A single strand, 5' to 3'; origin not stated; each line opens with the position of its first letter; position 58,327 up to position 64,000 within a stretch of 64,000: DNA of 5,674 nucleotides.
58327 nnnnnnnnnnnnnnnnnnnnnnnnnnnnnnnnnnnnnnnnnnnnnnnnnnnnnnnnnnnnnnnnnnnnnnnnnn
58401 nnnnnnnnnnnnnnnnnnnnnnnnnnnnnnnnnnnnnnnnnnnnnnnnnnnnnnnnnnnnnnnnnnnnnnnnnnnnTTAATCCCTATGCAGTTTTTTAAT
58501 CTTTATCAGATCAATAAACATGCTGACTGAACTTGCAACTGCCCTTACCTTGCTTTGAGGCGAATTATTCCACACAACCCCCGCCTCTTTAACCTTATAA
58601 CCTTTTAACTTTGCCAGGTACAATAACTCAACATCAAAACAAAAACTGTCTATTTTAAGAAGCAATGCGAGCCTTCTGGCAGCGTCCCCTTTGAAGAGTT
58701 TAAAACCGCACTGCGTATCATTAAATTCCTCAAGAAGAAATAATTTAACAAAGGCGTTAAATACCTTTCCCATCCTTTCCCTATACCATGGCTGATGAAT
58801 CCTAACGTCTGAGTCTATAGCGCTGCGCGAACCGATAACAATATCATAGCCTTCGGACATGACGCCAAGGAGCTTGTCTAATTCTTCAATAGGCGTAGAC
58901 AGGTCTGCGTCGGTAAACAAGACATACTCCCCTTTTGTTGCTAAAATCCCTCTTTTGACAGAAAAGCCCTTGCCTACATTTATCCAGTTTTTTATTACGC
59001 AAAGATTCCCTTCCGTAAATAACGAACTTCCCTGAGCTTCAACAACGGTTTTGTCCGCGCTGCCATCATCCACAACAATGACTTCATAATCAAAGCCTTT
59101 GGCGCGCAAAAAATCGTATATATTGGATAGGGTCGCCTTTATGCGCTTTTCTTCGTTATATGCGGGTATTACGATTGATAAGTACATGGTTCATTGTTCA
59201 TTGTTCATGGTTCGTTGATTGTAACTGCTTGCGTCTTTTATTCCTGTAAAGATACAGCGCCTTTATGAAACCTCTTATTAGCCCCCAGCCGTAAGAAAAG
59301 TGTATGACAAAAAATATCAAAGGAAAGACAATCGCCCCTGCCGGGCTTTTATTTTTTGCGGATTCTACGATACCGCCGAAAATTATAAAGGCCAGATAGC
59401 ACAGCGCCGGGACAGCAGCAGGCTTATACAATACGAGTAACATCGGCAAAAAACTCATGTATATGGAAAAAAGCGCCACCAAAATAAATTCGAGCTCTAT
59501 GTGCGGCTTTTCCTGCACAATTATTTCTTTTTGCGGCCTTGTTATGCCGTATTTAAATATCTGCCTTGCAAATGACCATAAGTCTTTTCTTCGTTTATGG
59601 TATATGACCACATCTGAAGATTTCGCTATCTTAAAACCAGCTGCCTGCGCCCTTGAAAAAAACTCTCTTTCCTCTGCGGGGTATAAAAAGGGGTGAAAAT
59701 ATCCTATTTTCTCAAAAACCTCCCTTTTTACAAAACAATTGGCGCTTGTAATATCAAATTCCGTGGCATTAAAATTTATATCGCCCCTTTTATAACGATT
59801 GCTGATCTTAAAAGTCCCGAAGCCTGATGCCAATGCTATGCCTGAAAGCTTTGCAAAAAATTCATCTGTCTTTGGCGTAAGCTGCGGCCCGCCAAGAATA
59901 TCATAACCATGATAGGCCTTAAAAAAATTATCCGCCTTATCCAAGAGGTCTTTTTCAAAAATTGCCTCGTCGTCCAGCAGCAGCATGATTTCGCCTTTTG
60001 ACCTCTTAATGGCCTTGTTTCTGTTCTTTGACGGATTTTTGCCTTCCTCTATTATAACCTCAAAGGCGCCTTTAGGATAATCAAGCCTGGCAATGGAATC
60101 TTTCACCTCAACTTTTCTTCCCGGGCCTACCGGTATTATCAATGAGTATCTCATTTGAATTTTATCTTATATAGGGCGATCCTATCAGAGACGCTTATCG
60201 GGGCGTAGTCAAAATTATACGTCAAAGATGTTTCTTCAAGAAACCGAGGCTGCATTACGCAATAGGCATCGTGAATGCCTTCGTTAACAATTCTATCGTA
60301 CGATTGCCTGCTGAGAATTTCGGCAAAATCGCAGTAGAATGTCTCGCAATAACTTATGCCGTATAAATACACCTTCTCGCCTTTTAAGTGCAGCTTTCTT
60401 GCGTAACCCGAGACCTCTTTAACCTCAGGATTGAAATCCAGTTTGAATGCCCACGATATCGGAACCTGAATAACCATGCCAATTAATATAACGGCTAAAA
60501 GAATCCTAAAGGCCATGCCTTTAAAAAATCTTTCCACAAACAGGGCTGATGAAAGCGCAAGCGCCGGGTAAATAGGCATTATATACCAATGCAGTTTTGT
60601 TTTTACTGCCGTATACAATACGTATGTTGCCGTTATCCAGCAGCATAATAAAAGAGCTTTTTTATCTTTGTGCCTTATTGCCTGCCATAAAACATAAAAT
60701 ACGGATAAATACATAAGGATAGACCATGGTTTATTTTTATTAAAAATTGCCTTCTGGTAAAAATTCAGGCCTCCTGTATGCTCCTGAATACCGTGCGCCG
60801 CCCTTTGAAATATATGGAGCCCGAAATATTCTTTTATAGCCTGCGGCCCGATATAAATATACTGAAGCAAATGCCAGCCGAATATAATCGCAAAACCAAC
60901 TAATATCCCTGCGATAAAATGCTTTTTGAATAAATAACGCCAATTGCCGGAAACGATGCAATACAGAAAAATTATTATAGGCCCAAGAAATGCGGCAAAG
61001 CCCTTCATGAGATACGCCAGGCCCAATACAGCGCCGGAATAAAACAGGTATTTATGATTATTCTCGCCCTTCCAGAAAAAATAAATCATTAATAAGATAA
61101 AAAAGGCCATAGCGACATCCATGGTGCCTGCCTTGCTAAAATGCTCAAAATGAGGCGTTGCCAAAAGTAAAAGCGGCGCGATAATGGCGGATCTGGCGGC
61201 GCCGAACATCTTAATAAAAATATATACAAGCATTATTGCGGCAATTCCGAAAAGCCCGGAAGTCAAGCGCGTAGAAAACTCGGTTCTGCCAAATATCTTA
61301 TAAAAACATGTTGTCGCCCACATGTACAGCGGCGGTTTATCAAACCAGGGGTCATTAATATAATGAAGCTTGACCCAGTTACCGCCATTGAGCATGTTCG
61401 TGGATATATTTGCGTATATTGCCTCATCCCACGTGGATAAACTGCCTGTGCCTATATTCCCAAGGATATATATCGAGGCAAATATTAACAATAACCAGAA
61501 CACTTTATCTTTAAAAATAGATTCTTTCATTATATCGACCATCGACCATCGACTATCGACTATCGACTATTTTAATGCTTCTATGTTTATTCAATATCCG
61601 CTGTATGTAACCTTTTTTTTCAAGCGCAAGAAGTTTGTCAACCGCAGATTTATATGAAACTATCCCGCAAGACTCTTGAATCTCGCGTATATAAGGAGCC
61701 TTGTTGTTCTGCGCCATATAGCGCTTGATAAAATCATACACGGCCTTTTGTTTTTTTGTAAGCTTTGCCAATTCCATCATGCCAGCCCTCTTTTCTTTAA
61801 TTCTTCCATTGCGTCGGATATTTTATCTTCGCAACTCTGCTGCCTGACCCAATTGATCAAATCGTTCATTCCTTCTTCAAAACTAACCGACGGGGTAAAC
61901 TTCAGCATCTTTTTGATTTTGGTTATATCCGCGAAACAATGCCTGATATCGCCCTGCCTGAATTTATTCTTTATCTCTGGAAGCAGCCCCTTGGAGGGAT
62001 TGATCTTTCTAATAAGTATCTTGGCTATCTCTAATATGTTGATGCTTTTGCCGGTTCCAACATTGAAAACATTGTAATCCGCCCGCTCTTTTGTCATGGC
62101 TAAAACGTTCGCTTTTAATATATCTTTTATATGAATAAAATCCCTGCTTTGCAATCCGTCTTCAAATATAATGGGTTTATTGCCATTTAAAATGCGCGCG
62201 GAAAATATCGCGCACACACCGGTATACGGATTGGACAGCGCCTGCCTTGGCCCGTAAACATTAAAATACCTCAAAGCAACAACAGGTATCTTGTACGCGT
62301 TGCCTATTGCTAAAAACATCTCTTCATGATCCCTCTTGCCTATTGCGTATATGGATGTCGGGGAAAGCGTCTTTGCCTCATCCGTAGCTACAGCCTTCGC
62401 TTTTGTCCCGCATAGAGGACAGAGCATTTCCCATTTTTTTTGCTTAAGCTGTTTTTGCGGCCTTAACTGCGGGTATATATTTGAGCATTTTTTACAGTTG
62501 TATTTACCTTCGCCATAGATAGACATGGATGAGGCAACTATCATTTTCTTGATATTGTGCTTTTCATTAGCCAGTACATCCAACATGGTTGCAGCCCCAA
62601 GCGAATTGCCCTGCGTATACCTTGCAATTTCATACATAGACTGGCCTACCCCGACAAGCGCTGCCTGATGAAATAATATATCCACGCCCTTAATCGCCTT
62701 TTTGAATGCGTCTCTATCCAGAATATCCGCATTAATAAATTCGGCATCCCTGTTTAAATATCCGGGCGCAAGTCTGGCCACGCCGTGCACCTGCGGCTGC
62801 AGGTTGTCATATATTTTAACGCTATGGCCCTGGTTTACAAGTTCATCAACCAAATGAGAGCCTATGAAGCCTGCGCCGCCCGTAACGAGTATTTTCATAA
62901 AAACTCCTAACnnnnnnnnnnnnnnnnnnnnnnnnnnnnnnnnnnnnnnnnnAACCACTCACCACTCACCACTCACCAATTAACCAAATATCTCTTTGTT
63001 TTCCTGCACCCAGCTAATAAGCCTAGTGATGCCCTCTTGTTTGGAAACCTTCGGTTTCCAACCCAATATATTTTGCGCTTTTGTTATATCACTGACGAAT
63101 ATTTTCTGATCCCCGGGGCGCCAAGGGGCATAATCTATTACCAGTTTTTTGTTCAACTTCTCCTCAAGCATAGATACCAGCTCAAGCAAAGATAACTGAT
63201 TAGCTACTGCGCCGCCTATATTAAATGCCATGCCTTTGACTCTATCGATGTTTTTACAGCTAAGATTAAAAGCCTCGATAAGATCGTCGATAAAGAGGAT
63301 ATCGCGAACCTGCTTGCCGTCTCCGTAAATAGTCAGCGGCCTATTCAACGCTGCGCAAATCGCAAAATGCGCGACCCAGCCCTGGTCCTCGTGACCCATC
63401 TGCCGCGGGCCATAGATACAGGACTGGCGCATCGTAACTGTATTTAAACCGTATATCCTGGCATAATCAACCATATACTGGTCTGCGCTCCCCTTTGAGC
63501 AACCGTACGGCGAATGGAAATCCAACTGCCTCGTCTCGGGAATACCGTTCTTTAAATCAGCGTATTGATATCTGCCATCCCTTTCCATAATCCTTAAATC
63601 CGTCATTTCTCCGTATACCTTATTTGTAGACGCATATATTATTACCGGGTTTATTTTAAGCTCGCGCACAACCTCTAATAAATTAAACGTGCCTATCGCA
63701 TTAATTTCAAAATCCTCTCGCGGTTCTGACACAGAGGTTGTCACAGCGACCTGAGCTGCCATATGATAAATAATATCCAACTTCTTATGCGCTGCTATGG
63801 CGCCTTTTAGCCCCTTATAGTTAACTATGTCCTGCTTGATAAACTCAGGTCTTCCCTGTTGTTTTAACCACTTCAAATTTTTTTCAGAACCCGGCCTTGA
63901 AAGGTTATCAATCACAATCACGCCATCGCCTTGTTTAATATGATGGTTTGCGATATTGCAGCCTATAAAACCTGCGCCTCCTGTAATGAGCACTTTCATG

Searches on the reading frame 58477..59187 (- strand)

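Call 12: search_protein_families(library=pfam, proteins=[window:58477-59187:-], max_evalue=0.01)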
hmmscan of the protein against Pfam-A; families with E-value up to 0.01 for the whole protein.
window:58477-59187:- (236 aa): 3 families
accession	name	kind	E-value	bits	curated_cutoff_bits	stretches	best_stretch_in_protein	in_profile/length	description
PF00535.33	Glycos_transf_2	-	7.9e-28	97.9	23.3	1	4-169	1-163/168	Glycosyl transferase family 2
PF10111.15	Glyco_tranf_2_2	-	7.5e-08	32.6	27.3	1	4-109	1-105/276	Glycosyltransferase like family 2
PF13641.12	Glyco_tranf_2_3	-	0.00021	21.8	27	1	3-136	3-137/230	Glycosyltransferase like family 2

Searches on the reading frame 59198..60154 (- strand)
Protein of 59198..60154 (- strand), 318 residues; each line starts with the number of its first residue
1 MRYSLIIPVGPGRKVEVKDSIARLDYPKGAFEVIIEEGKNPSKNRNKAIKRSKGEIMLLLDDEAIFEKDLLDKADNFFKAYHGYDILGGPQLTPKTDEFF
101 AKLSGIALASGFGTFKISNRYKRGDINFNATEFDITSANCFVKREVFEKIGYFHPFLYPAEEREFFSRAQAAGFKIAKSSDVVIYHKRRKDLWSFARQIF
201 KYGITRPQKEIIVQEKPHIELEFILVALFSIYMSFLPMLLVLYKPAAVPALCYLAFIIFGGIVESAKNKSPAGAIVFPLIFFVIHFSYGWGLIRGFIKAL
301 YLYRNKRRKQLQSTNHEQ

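Call 12: search_protein_families(library=pfam, proteins=[window:59198-60154:-], max_evalue=0.01)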
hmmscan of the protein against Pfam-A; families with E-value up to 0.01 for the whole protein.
window:59198-60154:- (318 aa): 3 families
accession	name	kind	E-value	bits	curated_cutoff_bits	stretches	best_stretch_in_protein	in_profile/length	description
PF13641.12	Glyco_tranf_2_3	-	1.6e-09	38.5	27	1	32-199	61-224/230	Glycosyltransferase like family 2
PF00535.33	Glycos_transf_2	-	1.4e-07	32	23.3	1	33-151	57-168/168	Glycosyl transferase family 2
PF13632.12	Glyco_trans_2_3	-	1.5e-07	31.8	27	1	57-292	2-196/198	Glycosyl transferase family group 2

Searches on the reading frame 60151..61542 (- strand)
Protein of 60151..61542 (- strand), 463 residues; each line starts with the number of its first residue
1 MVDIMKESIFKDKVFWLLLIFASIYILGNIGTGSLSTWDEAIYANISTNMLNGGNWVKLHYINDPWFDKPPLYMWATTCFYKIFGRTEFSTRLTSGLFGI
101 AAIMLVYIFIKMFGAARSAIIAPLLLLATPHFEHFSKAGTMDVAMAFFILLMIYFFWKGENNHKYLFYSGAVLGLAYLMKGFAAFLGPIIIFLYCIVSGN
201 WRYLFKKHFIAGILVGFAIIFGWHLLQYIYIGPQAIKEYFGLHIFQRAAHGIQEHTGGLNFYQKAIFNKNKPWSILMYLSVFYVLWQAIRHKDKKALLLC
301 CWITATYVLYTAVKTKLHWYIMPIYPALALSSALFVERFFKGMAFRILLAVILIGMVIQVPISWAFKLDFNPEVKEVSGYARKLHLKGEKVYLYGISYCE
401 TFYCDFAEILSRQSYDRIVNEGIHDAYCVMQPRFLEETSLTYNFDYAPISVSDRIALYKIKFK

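Call 12: search_protein_families(library=pfam, proteins=[window:60151-61542:-], max_evalue=0.01)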
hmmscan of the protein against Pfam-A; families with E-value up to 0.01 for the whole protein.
window:60151-61542:- (463 aa): 1 family
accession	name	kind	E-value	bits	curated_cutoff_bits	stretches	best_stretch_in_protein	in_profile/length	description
PF13231.12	PMT_2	-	6.4e-24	85.4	26.1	1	68-221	1-155/160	Dolichyl-phosphate-mannose-protein mannosyltransferase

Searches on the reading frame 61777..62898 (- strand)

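Call 12: search_protein_families(library=pfam, proteins=[window:61777-62898:-], max_evalue=0.01)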
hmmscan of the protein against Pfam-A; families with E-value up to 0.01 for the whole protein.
window:61777-62898:- (373 aa): 10 families
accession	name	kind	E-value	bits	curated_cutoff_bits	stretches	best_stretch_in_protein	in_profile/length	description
PF01370.27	Epimerase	-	7.9e-49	166.7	20.9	2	3-133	1-124/240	NAD dependent epimerase/dehydratase family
PF16363.11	GDP_Man_Dehyd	-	4e-45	155.2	27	2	167-346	136-331/332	GDP-mannose 4,6 dehydratase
PF01073.25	3Beta_HSD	-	6e-18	65.3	22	1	4-132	1-124/280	3-beta hydroxysteroid dehydrogenase/isomerase family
PF02719.21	Polysacc_synt_2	-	4.6e-17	62.6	20.2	2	3-124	1-128/293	Polysaccharide biosynthesis protein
PF07993.18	NAD_binding_4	-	6.8e-11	42.2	20.1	2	60-232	77-219/258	Male sterility protein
PF13460.12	NAD_binding_10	-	1e-09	39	27.2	1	7-133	1-107/184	NAD(P)H-binding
PF05368.20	NmrA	-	1.7e-06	28.3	27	1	2-80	4-78/298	NmrA-like family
PF00106.31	adh_short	-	5.5e-06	26.4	26.6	1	3-79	3-85/195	short chain dehydrogenase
PF04321.23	RmlD_sub_bind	-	0.0018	17.8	27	0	1-103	1-83/287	RmlD substrate binding domain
PF08659.16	KR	-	0.007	16.7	22.6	0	3-76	3-79/180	KR domain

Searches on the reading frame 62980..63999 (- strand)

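Call 12: search_protein_families(library=pfam, proteins=[window:62980-63999:-], max_evalue=0.01)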
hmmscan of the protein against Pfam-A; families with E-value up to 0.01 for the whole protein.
window:62980-63999:- (339 aa): 8 families
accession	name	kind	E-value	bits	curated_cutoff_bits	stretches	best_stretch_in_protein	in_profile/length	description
PF16363.11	GDP_Man_Dehyd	-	1.8e-54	185.9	27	1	4-326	1-331/332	GDP-mannose 4,6 dehydratase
PF01370.27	Epimerase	-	4.1e-47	161.1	20.9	1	3-262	1-240/240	NAD dependent epimerase/dehydratase family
PF01073.25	3Beta_HSD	-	1.1e-16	61.2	22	1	4-254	1-235/280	3-beta hydroxysteroid dehydrogenase/isomerase family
PF07993.18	NAD_binding_4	-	7.3e-14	52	20.1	1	50-239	62-253/258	Male sterility protein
PF04321.23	RmlD_sub_bind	-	2.1e-09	37.3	27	1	1-140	1-109/287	RmlD substrate binding domain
PF02719.21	Polysacc_synt_2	-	2.8e-08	33.8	20.2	1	3-128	1-131/293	Polysaccharide biosynthesis protein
PF00106.31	adh_short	-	7.3e-06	26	26.6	1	3-111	3-119/195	short chain dehydrogenase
PF08659.16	KR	-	2e-05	25.1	22.6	1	3-132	3-144/180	KR domain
